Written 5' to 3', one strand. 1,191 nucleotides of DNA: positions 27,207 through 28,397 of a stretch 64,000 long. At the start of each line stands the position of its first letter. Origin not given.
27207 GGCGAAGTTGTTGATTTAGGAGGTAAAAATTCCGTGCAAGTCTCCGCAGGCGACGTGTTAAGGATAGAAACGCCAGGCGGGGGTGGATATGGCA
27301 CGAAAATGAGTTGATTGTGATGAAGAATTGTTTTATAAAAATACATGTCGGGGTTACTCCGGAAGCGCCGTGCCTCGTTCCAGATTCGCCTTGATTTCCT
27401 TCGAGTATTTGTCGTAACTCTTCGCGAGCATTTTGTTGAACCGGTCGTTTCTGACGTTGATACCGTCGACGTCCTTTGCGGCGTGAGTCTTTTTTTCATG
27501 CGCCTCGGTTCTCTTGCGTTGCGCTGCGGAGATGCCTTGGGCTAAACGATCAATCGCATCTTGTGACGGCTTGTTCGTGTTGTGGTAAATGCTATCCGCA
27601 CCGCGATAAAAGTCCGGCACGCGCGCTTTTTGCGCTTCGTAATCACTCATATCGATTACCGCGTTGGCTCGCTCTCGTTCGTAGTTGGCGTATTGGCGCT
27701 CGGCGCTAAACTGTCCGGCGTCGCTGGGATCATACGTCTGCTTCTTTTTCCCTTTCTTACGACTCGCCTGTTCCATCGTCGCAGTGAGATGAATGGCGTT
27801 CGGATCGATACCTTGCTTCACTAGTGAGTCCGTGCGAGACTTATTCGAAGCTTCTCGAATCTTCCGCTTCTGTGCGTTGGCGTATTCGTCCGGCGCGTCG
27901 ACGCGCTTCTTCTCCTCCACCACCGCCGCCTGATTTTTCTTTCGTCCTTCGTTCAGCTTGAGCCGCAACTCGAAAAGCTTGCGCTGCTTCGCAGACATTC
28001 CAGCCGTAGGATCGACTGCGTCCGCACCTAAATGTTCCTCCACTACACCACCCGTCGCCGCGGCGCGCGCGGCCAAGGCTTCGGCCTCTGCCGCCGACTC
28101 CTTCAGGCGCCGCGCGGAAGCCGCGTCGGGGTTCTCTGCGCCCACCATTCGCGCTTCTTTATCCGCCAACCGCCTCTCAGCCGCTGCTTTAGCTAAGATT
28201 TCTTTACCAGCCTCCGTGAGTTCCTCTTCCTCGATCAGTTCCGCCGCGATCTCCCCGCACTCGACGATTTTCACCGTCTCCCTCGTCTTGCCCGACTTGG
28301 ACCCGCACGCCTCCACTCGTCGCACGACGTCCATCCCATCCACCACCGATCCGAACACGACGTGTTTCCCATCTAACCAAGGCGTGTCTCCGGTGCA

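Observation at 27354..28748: PPIE-type cyclophilin domain fused to splicing factor SYF2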

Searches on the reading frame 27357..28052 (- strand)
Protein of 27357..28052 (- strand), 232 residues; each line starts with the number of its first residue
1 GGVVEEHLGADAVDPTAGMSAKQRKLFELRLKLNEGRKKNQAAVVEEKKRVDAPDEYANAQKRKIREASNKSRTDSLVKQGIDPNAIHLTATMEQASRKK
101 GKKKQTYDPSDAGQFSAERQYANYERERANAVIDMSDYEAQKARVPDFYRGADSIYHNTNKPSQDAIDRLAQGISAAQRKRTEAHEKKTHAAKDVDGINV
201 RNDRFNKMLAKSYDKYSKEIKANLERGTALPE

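Call 31: search_solved_structures(query=window:27357-28052:-, max_evalue=0.01, show_alignments=3)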
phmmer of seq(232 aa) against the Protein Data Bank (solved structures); distinct sequences matched with E-value up to 0.01: 6.
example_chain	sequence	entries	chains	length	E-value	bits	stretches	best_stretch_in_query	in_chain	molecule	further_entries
8xi2_M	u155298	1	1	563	3.6e-38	135.2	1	11-232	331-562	PPIase cyclophilin-type domain-containing protein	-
5mqf_N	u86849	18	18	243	1.6e-21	80.8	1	20-229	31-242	Pre-mRNA-splicing factor SYF2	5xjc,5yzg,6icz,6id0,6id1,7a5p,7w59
8ro0_M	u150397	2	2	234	9.6e-16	61.9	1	27-230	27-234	Pre-mRNA-splicing factor syf-2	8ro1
6qdv_y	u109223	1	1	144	1.7e-15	61.1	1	92-229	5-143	Pre-mRNA-splicing factor SYF2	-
9esh_Y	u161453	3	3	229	1.6e-09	41.6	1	15-230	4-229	Pre-mRNA-splicing factor syf2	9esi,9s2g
9l5r_B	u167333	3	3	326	1.5e-06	31.9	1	147-229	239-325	Pre-mRNA-splicing factor SYF2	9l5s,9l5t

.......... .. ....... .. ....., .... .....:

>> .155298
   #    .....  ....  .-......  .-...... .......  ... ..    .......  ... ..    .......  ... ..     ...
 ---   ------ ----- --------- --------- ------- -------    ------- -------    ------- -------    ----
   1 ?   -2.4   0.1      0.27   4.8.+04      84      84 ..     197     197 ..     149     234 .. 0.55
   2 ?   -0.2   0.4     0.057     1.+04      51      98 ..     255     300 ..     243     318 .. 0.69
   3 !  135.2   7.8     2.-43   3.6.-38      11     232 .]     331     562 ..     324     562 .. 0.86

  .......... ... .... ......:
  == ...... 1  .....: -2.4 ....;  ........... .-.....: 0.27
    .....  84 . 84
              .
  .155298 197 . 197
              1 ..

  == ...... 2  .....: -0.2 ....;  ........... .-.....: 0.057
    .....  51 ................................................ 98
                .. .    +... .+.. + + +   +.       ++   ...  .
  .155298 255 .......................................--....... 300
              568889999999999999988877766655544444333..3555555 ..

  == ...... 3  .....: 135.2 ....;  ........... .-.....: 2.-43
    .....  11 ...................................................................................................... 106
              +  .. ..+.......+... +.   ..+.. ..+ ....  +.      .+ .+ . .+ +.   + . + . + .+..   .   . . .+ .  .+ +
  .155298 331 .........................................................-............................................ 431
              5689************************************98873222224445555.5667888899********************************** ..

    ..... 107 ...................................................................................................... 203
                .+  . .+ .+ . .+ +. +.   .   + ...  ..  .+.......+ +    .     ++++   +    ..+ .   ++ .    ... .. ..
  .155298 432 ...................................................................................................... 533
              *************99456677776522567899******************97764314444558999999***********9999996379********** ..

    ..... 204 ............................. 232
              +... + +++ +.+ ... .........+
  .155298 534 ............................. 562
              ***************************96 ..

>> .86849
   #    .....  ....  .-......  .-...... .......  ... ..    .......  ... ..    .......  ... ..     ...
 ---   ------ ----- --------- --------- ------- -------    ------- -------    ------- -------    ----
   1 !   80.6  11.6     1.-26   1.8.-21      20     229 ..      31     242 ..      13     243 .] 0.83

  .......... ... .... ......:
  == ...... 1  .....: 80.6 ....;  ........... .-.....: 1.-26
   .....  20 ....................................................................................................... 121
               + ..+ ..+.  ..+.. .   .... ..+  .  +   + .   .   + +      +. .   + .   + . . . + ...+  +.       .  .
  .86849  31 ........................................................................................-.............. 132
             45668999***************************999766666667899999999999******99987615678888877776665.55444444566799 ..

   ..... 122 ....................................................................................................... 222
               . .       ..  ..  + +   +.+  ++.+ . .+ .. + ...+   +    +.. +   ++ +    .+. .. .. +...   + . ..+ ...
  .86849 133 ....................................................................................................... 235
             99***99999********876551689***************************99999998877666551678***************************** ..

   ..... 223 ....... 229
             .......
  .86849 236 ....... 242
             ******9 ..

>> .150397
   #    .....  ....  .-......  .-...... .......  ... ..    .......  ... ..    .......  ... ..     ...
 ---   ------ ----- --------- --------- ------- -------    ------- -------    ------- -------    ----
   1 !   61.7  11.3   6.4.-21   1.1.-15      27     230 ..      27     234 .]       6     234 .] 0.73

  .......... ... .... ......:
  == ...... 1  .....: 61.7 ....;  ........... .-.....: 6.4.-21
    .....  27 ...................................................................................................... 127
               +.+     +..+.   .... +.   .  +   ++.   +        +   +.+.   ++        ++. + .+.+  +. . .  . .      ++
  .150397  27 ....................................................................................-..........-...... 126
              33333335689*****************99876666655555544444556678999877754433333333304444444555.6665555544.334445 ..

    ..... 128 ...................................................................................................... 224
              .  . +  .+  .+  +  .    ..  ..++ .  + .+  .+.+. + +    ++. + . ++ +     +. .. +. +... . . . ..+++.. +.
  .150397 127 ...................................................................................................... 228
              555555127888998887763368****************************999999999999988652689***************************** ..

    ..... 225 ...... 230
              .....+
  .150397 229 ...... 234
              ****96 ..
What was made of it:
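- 27357..28016 (-): SYF2-homologous region, aa 245-464. The N-terminal motif is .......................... Pfam PF08231 covers aa 313-457 (27378-27812). The C-terminal motif is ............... Alignment with human SYF2 31-242 of 243, C. elegans 27-234 of 234 and S. pombe 4-229 of 229 (call 31).
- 27510..27707 (-): aa 348-413. This is the equivalent of Chlamydomonas Syf2 residues 441-510, the larger of the two segments modelled in the C* spliceosome. I counted positions by hand in the residue-by-residue alignment of call 31.
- On SYF2 splicing factor (NTC-related): Human SYF2 31-242 of 243, C. elegans 27-234 of 234 and S. pombe 4-229 of 229 all align (call 31).
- Closest known: Stand-alone SYF2/p29/GCIP-interacting protein. 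Same: The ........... and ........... motifs are conserved (call 31).
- Checked: The C-terminal part aligns with human SYF2 31-242 of 243 (E 1.6e-21), C. elegans syf-2 27-234 of 234 and S. pombe syf2 4-229 of 229 (call 31), so it is collinear with full-length SYF2.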

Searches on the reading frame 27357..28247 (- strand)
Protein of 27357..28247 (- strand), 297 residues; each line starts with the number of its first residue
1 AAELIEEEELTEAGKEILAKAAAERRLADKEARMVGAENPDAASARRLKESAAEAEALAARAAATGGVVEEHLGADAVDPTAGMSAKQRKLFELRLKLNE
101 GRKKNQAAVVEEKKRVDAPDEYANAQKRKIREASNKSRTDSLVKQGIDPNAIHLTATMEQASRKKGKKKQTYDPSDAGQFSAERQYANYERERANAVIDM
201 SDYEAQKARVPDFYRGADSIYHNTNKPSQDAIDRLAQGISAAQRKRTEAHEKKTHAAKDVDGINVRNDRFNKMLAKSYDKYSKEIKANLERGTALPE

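Call 7: find_homologous_proteins(query=window:27357-28247:-, max_evalue=0.001)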
Query seq(297 aa) (297 aa): 81 proteins with E <= 0.001 among 8000 candidates.
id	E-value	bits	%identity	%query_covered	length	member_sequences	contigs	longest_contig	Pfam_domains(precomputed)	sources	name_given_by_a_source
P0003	6.3e-125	434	73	99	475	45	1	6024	PF00160.27,PF08231.18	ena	-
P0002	7.8e-125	434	75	99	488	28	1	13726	PF00160.27,PF08231.18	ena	-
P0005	1.2e-124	433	73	99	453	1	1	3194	PF00160.27,PF08231.18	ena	-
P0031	1.5e-122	427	73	99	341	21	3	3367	PF00160.27,PF08231.18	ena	-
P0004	5.0e-122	425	73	99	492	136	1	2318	PF00160.27,PF08231.18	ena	-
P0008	4.6e-114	399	67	99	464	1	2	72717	PF00160.27,PF08231.18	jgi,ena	-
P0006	1.1e-112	394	68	99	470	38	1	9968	PF00160.27,PF08231.18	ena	-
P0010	2.1e-105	370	65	100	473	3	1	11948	PF00160.27,PF08231.18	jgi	-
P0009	1.3e-103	364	66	99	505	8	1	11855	PF00160.27,PF08231.18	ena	-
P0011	2.2e-103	364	65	100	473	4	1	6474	PF00160.27,PF08231.18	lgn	-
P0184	4.5e-49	186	43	75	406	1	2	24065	PF08231.18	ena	-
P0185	8.4e-46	175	45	75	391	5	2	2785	PF08231.18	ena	-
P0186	1.0e-45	175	45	75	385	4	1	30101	PF08231.18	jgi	-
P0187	2.9e-42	164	45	75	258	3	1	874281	PF08231.18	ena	-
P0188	1.6e-41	161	32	100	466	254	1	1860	PF00160.27,PF08231.18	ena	-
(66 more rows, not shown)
